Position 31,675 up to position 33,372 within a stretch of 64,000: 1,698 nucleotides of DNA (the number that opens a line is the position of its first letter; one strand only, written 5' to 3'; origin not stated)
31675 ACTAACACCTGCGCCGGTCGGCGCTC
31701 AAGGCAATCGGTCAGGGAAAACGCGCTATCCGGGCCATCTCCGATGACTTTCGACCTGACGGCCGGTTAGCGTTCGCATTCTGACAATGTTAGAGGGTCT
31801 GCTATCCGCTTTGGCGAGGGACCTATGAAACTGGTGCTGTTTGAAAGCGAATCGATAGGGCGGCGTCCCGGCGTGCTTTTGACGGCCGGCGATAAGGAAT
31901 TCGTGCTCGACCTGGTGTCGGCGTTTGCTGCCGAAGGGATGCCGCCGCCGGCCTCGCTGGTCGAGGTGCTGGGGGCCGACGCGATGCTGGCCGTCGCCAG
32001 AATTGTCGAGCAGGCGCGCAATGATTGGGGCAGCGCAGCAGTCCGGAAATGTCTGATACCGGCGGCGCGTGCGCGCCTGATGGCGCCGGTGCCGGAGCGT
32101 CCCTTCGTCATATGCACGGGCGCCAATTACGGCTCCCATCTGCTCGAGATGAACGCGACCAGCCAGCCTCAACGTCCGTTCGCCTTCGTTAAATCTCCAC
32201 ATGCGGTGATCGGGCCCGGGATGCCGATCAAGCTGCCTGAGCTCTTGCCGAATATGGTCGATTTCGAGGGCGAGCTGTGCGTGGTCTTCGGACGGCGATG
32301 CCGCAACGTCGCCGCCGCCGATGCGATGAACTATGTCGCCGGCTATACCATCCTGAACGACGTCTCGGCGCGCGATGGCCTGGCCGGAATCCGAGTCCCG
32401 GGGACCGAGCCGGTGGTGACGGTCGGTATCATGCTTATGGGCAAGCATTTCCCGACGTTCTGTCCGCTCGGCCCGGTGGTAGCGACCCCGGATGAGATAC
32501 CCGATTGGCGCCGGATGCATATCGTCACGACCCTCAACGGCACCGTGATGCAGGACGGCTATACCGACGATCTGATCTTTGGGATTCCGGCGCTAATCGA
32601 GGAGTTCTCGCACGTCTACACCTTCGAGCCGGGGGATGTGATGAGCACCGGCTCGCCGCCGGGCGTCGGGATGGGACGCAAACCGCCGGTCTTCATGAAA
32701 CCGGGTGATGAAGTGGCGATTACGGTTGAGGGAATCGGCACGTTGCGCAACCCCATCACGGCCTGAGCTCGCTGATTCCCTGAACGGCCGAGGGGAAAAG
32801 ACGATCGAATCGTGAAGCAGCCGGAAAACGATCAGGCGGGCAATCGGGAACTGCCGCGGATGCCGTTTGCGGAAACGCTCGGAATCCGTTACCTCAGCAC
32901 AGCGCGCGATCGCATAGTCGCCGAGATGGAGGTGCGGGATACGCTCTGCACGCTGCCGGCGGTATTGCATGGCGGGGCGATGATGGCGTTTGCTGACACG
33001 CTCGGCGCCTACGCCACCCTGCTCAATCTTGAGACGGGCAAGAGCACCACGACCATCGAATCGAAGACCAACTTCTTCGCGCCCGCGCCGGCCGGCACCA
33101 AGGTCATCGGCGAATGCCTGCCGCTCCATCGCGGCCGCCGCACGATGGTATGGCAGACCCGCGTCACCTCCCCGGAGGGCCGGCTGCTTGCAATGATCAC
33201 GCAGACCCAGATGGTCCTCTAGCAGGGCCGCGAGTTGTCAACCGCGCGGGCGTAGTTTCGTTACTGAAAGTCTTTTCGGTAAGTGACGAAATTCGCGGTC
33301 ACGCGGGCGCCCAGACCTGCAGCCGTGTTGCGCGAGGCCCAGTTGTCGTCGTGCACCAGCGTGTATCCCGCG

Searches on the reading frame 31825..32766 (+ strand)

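Call 3: search_protein_families(library=pfam, proteins=[window:31825-32766:+], max_evalue=1)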
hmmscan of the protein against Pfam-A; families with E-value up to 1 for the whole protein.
window:31825-32766:+ (313 aa): 1 family
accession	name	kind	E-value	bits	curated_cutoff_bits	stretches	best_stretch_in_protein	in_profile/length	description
PF01557.24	FAA_hydrolase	-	2.2e-63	214.2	23.9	1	95-311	2-213/214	Fumarylacetoacetate (FAA) hydrolase C-terminal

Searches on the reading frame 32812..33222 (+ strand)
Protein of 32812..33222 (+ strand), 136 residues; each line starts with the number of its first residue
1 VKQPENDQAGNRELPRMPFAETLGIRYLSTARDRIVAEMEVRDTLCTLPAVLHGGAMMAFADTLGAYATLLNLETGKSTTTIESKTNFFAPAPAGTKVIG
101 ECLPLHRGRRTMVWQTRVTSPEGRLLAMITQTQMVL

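Call 3: search_protein_families(library=pfam, proteins=[window:32812-33222:+], max_evalue=1)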
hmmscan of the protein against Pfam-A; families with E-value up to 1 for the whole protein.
window:32812-33222:+ (136 aa): 4 families
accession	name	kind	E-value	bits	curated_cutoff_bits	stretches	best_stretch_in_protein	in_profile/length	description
PF03061.28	4HBT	-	8.9e-17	61.6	20.6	1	51-126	3-78/79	Thioesterase superfamily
PF13622.12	4HBT_3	-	7.3e-05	23.4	24.3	1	51-122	10-73/83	Acyl-CoA thioesterase N-terminal domain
PF22636.2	FlK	-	0.073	13.7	27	1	48-122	13-87/103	Fluoroacetyl-CoA-specific thioesterase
PF13279.12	4HBT_2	-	0.098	13.6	25.5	1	26-135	19-103/122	Thioesterase-like superfamily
